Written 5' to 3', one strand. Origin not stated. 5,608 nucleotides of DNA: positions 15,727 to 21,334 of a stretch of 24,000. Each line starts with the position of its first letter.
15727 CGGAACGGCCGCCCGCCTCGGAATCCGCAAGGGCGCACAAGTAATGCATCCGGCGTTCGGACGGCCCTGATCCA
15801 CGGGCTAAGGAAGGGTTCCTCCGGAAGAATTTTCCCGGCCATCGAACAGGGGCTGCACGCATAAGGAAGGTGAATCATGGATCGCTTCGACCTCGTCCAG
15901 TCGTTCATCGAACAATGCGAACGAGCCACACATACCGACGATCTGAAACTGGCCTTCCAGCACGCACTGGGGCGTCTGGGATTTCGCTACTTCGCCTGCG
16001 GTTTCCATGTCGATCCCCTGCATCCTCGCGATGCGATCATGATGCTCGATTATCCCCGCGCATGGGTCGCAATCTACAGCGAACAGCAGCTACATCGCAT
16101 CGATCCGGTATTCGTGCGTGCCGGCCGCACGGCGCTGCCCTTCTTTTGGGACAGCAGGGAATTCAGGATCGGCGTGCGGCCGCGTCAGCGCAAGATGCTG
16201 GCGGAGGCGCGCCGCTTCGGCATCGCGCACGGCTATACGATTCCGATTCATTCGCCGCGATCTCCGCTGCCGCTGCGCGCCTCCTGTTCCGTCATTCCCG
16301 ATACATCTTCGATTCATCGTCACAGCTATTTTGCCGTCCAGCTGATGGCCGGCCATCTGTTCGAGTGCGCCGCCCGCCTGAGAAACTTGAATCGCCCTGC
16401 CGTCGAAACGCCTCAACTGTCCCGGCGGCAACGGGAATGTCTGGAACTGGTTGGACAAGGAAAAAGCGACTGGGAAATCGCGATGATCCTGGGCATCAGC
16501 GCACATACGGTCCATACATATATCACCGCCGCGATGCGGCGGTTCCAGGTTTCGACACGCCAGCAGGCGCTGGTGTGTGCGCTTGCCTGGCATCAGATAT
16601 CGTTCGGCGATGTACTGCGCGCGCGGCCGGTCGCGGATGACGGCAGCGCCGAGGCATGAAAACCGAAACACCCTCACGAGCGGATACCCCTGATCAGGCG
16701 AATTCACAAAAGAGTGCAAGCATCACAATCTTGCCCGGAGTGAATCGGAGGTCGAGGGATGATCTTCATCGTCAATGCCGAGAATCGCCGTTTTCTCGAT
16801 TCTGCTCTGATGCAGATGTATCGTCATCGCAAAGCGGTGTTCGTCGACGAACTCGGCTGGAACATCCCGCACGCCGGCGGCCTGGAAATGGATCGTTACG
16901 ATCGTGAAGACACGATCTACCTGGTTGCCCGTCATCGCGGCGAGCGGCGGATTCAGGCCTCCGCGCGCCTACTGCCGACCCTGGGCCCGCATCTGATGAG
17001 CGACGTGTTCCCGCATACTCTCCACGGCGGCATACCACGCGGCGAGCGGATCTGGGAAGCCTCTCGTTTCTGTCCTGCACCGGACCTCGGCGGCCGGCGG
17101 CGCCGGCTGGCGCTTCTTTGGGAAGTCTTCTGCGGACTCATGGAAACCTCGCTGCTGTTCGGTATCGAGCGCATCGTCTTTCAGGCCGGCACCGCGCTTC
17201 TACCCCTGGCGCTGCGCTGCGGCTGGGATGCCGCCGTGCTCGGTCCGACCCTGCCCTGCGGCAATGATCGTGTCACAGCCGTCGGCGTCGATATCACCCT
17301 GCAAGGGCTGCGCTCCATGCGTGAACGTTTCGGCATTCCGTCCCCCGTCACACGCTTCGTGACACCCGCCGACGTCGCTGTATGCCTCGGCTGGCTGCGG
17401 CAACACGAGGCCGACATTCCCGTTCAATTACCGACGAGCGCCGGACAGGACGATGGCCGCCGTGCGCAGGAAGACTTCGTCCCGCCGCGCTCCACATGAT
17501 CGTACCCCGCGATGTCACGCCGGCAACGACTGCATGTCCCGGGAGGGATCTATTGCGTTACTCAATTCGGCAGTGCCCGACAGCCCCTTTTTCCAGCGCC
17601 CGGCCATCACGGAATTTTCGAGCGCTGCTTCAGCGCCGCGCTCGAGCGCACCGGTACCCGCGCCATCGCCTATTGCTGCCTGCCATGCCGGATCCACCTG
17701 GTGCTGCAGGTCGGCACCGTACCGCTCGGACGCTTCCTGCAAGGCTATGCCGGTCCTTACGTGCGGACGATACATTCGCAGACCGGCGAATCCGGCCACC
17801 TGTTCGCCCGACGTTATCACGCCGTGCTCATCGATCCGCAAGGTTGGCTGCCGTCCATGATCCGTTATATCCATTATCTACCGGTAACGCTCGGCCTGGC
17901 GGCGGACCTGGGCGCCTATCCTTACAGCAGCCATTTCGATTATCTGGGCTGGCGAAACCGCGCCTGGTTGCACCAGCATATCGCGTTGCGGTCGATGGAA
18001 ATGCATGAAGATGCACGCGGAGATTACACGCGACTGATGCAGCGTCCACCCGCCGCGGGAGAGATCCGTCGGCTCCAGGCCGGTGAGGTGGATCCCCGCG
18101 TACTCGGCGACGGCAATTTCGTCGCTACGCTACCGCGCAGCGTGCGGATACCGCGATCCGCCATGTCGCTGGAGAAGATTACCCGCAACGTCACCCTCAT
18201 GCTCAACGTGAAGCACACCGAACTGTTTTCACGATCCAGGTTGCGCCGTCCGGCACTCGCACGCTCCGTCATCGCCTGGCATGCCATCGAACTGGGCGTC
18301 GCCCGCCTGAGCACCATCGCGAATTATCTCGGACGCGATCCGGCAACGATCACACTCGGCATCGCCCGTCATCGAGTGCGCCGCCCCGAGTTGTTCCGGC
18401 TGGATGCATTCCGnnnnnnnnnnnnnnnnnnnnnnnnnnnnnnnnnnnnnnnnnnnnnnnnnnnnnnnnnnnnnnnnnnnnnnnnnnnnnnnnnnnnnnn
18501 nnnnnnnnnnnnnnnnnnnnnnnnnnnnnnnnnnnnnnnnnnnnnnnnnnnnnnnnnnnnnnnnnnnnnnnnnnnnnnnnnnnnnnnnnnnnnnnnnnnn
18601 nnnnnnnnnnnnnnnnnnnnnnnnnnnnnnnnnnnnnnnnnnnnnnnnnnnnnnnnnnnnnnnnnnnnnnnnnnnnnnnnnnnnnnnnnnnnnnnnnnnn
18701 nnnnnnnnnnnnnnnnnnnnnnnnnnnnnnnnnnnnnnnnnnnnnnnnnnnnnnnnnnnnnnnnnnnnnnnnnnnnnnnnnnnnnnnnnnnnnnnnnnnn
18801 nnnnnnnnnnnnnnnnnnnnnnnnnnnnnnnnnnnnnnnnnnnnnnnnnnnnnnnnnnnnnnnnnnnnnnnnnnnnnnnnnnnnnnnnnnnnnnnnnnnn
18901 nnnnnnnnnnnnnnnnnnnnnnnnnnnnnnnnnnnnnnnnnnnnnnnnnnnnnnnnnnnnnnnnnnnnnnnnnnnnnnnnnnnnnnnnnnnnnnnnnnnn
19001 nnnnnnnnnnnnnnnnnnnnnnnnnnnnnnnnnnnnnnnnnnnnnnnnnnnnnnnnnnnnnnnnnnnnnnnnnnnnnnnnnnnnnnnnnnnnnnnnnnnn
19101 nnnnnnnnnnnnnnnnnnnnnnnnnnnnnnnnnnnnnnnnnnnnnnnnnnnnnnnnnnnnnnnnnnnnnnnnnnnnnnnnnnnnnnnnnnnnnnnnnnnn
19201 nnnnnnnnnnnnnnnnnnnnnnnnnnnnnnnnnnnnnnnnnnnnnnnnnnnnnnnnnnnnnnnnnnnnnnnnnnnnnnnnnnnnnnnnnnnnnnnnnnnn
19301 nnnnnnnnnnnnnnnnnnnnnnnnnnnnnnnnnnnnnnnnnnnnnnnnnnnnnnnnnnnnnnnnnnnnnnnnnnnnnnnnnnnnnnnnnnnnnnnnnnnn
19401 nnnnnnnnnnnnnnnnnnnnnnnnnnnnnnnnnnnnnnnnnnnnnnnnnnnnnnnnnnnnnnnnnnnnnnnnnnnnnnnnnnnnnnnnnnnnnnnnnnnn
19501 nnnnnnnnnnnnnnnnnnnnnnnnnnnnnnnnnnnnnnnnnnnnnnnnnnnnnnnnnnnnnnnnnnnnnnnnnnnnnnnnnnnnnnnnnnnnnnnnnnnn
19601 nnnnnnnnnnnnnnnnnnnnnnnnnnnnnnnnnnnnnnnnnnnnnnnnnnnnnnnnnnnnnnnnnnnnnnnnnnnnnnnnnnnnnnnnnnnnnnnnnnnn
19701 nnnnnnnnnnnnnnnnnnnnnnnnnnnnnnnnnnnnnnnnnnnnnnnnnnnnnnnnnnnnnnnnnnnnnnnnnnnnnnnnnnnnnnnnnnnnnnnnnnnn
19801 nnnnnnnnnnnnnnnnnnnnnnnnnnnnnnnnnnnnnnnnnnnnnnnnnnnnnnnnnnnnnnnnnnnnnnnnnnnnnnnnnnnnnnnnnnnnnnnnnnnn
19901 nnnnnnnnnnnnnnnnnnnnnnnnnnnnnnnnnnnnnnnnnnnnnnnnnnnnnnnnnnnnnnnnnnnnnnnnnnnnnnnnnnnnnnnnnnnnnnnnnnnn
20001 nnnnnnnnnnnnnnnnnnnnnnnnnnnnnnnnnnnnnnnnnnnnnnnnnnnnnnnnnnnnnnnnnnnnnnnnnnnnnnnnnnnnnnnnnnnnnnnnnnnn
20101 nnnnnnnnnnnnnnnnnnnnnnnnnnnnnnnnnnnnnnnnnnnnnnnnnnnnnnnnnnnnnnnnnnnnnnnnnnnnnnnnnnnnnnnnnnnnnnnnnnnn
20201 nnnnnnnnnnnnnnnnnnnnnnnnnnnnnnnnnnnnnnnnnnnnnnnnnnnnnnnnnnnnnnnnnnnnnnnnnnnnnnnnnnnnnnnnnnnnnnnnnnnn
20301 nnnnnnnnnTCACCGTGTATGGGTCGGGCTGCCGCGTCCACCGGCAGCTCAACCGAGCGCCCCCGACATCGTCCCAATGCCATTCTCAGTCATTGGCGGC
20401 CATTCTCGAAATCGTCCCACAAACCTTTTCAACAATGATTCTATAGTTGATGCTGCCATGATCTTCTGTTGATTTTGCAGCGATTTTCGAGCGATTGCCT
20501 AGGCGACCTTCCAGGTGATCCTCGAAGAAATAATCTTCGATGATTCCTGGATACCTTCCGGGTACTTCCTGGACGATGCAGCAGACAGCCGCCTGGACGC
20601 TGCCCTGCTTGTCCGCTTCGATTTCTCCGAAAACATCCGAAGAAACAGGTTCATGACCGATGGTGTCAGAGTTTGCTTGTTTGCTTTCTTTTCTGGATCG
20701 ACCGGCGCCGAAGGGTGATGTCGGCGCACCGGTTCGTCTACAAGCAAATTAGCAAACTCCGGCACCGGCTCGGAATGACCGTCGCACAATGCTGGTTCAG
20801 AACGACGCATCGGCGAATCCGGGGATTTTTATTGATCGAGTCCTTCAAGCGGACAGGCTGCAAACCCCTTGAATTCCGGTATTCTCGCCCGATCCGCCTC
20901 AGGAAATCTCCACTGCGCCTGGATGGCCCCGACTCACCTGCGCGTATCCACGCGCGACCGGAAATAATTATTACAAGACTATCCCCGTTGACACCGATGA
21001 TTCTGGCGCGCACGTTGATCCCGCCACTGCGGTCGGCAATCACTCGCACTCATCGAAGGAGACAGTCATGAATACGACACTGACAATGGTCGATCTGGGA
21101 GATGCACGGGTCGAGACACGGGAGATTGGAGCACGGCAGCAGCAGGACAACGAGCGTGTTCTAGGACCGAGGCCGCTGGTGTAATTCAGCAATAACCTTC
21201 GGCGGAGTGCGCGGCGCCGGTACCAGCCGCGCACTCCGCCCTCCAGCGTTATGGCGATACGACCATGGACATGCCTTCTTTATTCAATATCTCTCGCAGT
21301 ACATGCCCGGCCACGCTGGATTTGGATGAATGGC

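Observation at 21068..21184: Precursor whose conserved leader register puts Glu, not Gly, at core position 1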

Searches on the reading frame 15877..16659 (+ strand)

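Call 7: search_protein_families(library=pfam, proteins=[window:15877-16659:+], max_evalue=0.01)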
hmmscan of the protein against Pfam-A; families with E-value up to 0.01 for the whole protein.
window:15877-16659:+ (260 aa): 5 families
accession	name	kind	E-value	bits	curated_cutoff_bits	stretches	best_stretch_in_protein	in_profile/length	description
PF03472.21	Autoind_bind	-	4e-30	104.7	23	1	21-164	3-148/149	Autoinducer binding domain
PF00196.25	GerE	-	2.7e-16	59.4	23.5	1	180-234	2-56/57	Bacterial regulatory proteins, luxR family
PF08281.18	Sigma70_r4_2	-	2.9e-06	27.2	25.7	1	180-222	10-53/54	Sigma-70, region 4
PF04545.22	Sigma70_r4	-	0.0035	17.2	24.1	1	180-222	4-47/50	Sigma-70, region 4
PF13384.12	HTH_23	-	0.0093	16.2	24.6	0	182-214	5-36/50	Homeodomain-like domain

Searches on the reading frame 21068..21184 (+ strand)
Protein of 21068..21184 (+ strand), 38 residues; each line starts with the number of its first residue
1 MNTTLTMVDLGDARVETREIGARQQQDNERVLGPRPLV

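Call 7: search_protein_families(library=pfam, proteins=[window:21068-21184:+], max_evalue=0.01)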
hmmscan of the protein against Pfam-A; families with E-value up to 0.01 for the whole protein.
window:21068-21184:+ (38 aa): 0 families

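Call 8: search_protein_families(library=ncbifam, proteins=[window:21068-21184:+], max_evalue=0.01)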
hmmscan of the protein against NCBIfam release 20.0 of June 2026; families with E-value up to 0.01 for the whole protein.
window:21068-21184:+ (38 aa): 1 family
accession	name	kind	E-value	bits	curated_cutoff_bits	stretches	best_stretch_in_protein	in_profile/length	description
NF033522.2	lasso_benenodin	subfamily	0.00099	18.9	33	1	4-18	8-22/43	benenodin family lasso peptide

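Call 12: find_encoding_contigs(protein=window:21068-21181:+, flank=5000, max_places=6)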
Protein seq(38 aa) (38 aa): no gene with exactly this product is on record in the collection.

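Call 65: search_protein_families(library=pfam, proteins=[window:21068-21181:+], max_evalue=10)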
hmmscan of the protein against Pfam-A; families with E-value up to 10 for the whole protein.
seq(38 aa): 1 family
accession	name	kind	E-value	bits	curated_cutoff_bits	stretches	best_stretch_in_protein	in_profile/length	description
PF24178.1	Subterisin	-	0.083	13.4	27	1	5-18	9-22/42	Lasso peptide subterisin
